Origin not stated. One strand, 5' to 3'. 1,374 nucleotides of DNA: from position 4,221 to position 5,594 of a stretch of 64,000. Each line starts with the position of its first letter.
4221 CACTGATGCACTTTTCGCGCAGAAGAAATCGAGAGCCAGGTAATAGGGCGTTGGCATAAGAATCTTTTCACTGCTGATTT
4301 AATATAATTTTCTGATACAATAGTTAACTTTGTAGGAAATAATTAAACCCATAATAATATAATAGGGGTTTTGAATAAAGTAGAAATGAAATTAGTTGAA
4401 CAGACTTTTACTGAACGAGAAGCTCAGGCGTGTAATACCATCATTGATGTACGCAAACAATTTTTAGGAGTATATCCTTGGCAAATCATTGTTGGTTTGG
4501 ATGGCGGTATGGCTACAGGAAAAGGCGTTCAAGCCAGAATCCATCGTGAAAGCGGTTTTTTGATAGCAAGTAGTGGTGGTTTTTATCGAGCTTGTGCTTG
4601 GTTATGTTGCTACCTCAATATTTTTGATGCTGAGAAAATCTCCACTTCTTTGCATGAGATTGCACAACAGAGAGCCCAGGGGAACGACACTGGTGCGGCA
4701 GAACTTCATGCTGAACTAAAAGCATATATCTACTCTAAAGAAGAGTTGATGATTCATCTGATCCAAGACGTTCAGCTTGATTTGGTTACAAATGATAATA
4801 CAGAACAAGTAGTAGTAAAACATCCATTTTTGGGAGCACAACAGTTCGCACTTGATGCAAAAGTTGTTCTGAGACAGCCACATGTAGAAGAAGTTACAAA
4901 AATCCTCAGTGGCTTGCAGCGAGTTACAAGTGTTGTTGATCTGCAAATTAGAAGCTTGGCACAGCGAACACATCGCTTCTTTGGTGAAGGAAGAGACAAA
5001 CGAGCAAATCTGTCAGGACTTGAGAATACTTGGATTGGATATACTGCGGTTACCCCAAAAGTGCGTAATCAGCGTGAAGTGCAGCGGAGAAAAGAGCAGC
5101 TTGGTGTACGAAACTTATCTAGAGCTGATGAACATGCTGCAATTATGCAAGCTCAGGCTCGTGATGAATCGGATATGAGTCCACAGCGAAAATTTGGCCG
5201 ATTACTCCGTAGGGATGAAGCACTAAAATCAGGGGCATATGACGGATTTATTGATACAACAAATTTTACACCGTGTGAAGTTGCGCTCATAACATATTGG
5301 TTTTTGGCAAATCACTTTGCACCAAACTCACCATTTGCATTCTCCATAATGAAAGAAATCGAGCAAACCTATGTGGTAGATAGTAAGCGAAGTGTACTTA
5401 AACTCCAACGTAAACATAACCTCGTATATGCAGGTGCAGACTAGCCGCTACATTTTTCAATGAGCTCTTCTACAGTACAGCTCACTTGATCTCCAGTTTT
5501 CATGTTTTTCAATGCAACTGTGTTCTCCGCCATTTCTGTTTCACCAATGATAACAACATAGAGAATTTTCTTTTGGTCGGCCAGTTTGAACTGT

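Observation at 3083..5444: Tandem, highly divergent cytidylate-kinase-like paralogs with large insertions; the first has lost the P-loop lysine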

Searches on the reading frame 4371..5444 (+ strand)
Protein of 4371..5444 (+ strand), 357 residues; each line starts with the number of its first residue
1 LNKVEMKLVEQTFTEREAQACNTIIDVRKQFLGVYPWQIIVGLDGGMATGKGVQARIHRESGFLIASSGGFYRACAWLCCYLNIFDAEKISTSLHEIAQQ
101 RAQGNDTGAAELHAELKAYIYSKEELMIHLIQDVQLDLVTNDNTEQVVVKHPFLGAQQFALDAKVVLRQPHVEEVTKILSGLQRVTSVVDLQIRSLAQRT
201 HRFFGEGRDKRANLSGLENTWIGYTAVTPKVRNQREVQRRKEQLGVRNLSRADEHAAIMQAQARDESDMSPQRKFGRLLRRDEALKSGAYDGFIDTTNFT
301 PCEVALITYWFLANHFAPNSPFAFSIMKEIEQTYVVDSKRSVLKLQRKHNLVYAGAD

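Call 3: search_protein_families(library=pfam, proteins=[window:4371-5444:+], max_evalue=10)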
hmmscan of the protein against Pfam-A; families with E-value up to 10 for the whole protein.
window:4371-5444:+ (357 aa): 0 families

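Call 4: search_protein_families(library=ncbifam, proteins=[window:4371-5444:+], max_evalue=10)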
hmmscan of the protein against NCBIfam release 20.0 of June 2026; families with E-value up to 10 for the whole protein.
window:4371-5444:+ (357 aa): 2 families
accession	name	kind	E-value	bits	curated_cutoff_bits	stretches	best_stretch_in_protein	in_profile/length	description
TIGR00017.1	cmk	equivalog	0.00031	20.5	135.55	1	39-81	3-46/217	(d)CMP kinase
NF007071.0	PRK09518.1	equivalog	0.00041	19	953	1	38-269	4-192/706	bifunctional cytidylate kinase/GTPase Der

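Call 6: find_homologous_proteins(query=window:4371-5444:+)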
Query window:4371-5444:+ (357 aa): 2 proteins with E <= 0.001 among 2320 candidates.
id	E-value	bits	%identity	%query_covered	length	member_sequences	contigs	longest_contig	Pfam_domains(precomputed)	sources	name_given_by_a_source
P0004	1.5e-218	743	94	99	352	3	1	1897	PF02224.25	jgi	jgi:cytidylate kinase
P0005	4.2e-113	396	56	96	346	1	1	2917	PF02224.25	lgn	-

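Call 9: find_encoding_contigs(protein=P0004, flank=5000, max_places=3)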
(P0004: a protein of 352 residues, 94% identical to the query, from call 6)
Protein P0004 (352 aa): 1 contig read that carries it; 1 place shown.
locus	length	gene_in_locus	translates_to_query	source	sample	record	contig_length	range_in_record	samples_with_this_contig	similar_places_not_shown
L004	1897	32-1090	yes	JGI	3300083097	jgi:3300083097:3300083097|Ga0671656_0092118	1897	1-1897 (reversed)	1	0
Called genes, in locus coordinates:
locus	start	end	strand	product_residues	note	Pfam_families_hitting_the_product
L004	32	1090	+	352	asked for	PF02224:Cytidylate_kin (weak)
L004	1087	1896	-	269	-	?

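Call 14: search_solved_structures(query=A2, max_evalue=10, show_alignments=2)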
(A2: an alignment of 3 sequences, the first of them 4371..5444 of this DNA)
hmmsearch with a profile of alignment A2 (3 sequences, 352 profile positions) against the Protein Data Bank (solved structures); distinct sequences matched with E-value up to 10: 5.
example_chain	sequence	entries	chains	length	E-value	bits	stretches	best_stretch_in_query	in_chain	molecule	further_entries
3akc_A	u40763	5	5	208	0.024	17.1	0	166-261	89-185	Cytidylate kinase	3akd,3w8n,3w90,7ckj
1q3t_A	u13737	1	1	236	0.06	15.8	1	32-85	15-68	Cytidylate kinase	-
3vuq_A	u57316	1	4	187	0.07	15.5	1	202-292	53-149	Transcriptional regulator (TetR/AcrR family)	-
2h92_A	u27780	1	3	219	0.084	15.3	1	32-91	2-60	Cytidylate kinase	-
3r8c_A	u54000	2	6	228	0.66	12.3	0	143-261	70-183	Cytidylate kinase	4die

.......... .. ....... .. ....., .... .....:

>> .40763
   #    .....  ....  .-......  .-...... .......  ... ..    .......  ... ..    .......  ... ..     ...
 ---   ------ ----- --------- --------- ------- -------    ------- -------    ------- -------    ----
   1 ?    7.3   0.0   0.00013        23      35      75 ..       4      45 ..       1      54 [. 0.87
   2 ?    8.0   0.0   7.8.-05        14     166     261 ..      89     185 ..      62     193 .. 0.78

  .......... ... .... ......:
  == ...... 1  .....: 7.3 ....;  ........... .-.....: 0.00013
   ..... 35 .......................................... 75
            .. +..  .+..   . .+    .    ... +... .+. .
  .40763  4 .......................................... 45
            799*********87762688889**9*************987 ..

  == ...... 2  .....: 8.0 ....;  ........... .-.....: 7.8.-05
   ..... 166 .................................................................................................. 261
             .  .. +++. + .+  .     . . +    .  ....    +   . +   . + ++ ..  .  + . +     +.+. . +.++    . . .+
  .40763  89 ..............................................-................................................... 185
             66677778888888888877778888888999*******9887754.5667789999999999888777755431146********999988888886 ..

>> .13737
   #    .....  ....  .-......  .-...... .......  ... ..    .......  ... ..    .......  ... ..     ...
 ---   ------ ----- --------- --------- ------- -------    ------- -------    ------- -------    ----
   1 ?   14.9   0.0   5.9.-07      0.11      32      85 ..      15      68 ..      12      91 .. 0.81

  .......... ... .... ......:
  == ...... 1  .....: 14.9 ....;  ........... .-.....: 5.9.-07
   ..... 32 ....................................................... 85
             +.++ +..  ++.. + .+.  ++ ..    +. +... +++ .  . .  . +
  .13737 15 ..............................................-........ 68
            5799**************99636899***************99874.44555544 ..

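Call 27: search_protein_representatives(alignment_id=A2)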
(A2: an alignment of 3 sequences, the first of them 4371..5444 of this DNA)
Query: 3 sequences, 352 profile positions. Proteins with E-value up to 0.001 (for the whole library): 33; up to 1e-10: 6; up to 1e-30: 1. The best 33 are listed.
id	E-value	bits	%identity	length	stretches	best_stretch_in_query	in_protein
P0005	2.8e-200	681.3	-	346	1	1-351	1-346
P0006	2.9e-29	118.8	-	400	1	9-338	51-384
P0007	8.2e-14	68.0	-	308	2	112-298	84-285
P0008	2.3e-12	63.2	-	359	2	217-330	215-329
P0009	1.7e-11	60.3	-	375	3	244-327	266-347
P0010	2.0e-11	60.1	-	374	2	139-326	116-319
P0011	2.2e-10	56.7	-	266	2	150-314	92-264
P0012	1.9e-09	53.7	-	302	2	142-295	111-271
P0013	2.5e-09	53.2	-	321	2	135-306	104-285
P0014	2.8e-09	53.1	-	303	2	157-298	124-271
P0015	5.8e-09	52.0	-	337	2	125-306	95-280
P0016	2.1e-08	50.2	-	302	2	175-301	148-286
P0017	7.0e-08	48.5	-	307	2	215-302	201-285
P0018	6.8e-07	45.2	-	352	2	125-328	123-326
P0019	6.9e-07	45.2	-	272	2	129-314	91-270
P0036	5.6e-04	35.6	-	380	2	162-299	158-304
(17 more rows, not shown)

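Call 32: search_protein_families(library=pfam, alignment_id=A3, max_evalue=0.001)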
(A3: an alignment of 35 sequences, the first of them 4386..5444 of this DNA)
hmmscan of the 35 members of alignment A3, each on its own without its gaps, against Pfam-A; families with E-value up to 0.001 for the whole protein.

A. member 1, window:4386-5444:+ (352 aa): 0 families

B. families by the number of members that match (of 35 scanned): 9 families
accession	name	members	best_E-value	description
PF02224.24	Cytidylate_kin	34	6.7e-62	Cytidylate kinase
PF13207.12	AAA_17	14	1.1e-05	AAA domain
PF13238.12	AAA_18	13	4.5e-09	AAA domain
PF13189.12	Cytidylate_kin2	11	1.3e-10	Cytidylate kinase-like family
PF00406.28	ADK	4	5.7e-06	Adenylate kinase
PF01712.25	dNK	3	0.00035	Deoxynucleoside kinase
PF01202.28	SKI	3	0.00037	Shikimate kinase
PF13671.12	AAA_33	2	0.00013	AAA domain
PF02223.23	Thymidylate_kin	1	0.00059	Thymidylate kinase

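Call 33: find_homologous_proteins(query=A3, max_evalue=0.001)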
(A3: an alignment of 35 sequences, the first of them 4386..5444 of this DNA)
Query A3 (35 sequences) (352 aa, profile of the alignment): 4 proteins with E <= 0.001 among 8000 candidates.
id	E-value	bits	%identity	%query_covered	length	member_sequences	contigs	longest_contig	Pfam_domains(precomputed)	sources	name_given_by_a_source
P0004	3.1e-88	314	94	100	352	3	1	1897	PF02224.25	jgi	jgi:cytidylate kinase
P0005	5.9e-84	300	56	98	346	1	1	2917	PF02224.25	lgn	-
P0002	6.1e-74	267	21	9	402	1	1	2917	PF02224.25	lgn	-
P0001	1.8e-72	262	-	-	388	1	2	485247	PF02224.25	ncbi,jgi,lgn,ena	jgi:cytidylate kinase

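Call 51: predict_structure(alignment_id=A5)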
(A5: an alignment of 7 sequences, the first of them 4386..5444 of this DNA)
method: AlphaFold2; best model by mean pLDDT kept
length: 352 residues; sequences in the alignment: 7
mean_pLDDT: 75.6   pTM: 0.71
mean pLDDT of the five models: 75.6, 69.9, 63.0, 54.0, 53.4
residues with pLDDT >= 90: 34; 70-90: 230; 50-70: 61; < 50: 27
segments of 3 or more residues with pLDDT < 50: 1-4, 42-52, 54-57, 345-352
pLDDT, mean of each block of 10 residues (from residue 1): 60 80 68 70 45 49 74 87 92 89 91 91 84 62 72 58 81 80 79 65 70 80 83 81 88 84 76 82 88 80 83 68 85 84 48 28
secondary structure, 60 per line:
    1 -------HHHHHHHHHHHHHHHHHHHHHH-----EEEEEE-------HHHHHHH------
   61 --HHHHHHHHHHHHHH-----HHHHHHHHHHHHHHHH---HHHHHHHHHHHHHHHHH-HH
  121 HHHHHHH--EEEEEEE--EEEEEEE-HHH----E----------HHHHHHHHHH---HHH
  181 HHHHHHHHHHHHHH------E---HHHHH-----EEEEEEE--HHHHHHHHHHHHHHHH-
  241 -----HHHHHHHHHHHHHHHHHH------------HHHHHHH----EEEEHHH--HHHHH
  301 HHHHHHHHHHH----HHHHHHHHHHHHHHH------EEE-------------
elements in order: H8-29 E35-40 H48-54 H63-76 H82-97 H101-117 H119-127 E130-136 E139-145 H165-174 H178-194 H205-209 E215-221 H224-239 H246-263 H276-282 E287-290 H296-311 H316-330 E337-339

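Call 54: fold_search(model_id=the predicted structure, library=pdb)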
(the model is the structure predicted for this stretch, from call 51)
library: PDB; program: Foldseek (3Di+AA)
matches with E <= 10: 310; with E <= 0.001: 15
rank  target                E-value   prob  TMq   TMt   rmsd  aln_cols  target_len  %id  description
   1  2h92_A                3.0e-06  1.00  0.39  0.59   6.8       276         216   16  Crystal Structure of Staphylococcus aureus Cytidine Monophosphate Kinase in complex with cytidine-5'-monophosphate (released 2006-08-08)
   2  2cmk                  5.2e-06  1.00  0.43  0.64   6.2       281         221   13  CYTIDINE MONOPHOSPHATE KINASE IN COMPLEX WITH CYTIDINE-DI-PHOSPHATE (released 1999-09-20)
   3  4e22                  8.8e-06  1.00  0.43  0.66   5.5       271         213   14  Structure of cytidine monophosphate kinase from Yersinia pseudotuberculosis (released 2012-12-19)
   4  4die_C                1.1e-05  1.00  0.42  0.65   5.7       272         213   19  Crystal structure of a cytidylate kinase CmK from Mycobacterium abscessus bound to cytidine-5'-monophosphate (released 2012-02-08)
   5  1q3t                  1.4e-05  1.00  0.45  0.67   5.0       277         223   15  Solution structure and function of an essential CMP kinase of Streptococcus pneumoniae (released 2004-08-03)
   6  4die_A                1.7e-05  1.00  0.40  0.63   6.4       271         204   18  Crystal structure of a cytidylate kinase CmK from Mycobacterium abscessus bound to cytidine-5'-monophosphate (released 2012-02-08)
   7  1kdo_A                3.1e-05  1.00  0.43  0.62   6.0       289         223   12  CYTIDINE MONOPHOSPHATE KINASE FROM E. COLI IN COMPLEX WITH CYTIDINE MONOPHOSPHATE (released 2002-01-22)
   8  3r20                  3.1e-05  1.00  0.40  0.61   6.6       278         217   16  Crystal structure of cytidylate kinase from Mycobacterium smegmatis (released 2011-04-13)
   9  4die_D                3.6e-05  1.00  0.40  0.65   6.0       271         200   18  Crystal structure of a cytidylate kinase CmK from Mycobacterium abscessus bound to cytidine-5'-monophosphate (released 2012-02-08)
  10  4die_B                3.8e-05  1.00  0.39  0.62   6.4       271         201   17  Crystal structure of a cytidylate kinase CmK from Mycobacterium abscessus bound to cytidine-5'-monophosphate (released 2012-02-08)
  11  3r8c_A                4.7e-05  1.00  0.38  0.61   6.0       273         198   16  Crystal structure of cytidylate kinase (Cmk) from Mycobacterium abscessus (released 2011-03-30)
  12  2fem                  5.8e-05  1.00  0.44  0.69   5.2       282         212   11  Mutant R188M of the Cytidine Monophosphate Kinase From E. Coli (released 2006-01-10)
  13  1cke                  7.1e-05  1.00  0.42  0.65   6.7       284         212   10  CMP KINASE FROM ESCHERICHIA COLI FREE ENZYME STRUCTURE (released 1999-09-20)
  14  2feo                  1.9e-04  1.00  0.44  0.65   6.2       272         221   15  Mutant R188M of The Cytidine Monophosphate Kinase from E. coli complexed with dCMP (released 2006-01-10)
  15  7l4a                  6.4e-04  1.00  0.39  0.56   7.9       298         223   15  Crystal Structure of Cytidylate kinase from Encephalitozoon cuniculi GB-M1 in complex with two CDP molecules (released 2020-12-30)
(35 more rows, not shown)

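Call 60: list_cluster_members(proteins=[P0001, window:3083-4279:+, window:4386-5444:+, P0036, P0010])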
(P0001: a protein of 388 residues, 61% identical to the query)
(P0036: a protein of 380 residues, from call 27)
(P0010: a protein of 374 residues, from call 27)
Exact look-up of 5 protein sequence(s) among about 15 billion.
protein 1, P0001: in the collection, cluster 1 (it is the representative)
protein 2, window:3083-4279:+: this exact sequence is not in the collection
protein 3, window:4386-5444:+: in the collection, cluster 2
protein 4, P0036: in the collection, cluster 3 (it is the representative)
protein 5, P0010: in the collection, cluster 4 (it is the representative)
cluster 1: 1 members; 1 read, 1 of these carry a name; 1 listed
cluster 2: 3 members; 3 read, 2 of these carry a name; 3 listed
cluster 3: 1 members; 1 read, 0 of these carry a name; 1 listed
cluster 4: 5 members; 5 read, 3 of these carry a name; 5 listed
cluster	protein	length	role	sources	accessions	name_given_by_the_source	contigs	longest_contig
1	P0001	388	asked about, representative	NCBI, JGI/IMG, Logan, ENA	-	cytidylate kinase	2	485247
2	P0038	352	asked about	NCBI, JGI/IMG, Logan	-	cytidylate kinase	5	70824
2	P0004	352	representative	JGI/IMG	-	cytidylate kinase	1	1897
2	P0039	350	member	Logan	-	-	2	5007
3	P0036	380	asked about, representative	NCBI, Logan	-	-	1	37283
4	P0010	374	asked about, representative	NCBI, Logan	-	-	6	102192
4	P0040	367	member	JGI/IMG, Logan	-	cytidylate kinase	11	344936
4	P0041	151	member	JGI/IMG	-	cytidylate kinase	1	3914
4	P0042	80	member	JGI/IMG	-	hypothetical protein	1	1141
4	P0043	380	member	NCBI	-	-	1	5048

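Call 61: find_encoding_contigs(protein=window:4386-5444:+, flank=4000, max_places=6)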
Protein window:4386-5444:+ (352 aa): 5 contigs read that carry it; 4 places shown.
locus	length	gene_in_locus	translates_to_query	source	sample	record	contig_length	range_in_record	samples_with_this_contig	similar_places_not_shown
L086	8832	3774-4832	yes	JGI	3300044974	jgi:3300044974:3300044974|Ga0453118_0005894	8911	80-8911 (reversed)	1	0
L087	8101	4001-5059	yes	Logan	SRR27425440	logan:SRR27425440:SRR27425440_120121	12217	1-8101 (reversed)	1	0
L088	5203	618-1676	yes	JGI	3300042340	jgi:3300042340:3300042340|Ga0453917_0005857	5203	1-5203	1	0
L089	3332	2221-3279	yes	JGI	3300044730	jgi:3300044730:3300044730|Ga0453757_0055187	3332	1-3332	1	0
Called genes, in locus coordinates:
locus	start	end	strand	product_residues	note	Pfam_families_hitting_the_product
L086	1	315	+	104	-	?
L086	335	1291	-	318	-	PF03462:PCRF, PF00472:RF-1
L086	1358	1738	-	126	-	PF01197:Ribosomal_L31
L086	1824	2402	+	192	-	PF00702:Hydrolase, PF13419:HAD_2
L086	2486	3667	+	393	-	PF02224:Cytidylate_kin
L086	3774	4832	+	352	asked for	-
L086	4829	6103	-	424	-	PF00152:tRNA-synt_2 (faint), PF13393:tRNA-synt_His, PF00587:tRNA-synt_2b, PF03129:HGTP_anticodon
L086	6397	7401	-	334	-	PF26233:NicX, PF02073:Peptidase_M29 (weak)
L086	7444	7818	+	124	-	PF03819:MazG, PF12643:MazG-like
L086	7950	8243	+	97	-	-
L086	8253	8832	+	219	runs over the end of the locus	?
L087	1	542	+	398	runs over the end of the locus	PF00595:PDZ (faint), PF00089:Trypsin, PF13365:Trypsin_2, PF13180:PDZ_2, PF17820:PDZ_6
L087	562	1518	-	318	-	PF03462:PCRF, PF00472:RF-1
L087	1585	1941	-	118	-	PF01197:Ribosomal_L31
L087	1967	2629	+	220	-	PF00702:Hydrolase, PF13419:HAD_2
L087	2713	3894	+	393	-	PF02224:Cytidylate_kin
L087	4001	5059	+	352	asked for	-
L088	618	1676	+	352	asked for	-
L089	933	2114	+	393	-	PF02224:Cytidylate_kin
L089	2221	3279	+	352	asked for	-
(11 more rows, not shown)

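Call 74: search_protein_families(library=padloc, proteins=[window:4386-5444:+, P0006], max_evalue=0.01)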
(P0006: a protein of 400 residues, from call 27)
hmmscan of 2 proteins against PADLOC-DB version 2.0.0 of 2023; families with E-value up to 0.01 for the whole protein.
window:4386-5444:+ (352 aa): 0 families

P0006 (400 aa): 0 families

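Call 75: search_protein_families(library=phrogs, proteins=[window:4386-5444:+], max_evalue=0.01)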
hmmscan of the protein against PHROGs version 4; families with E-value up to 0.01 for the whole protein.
window:4386-5444:+ (352 aa): 0 families
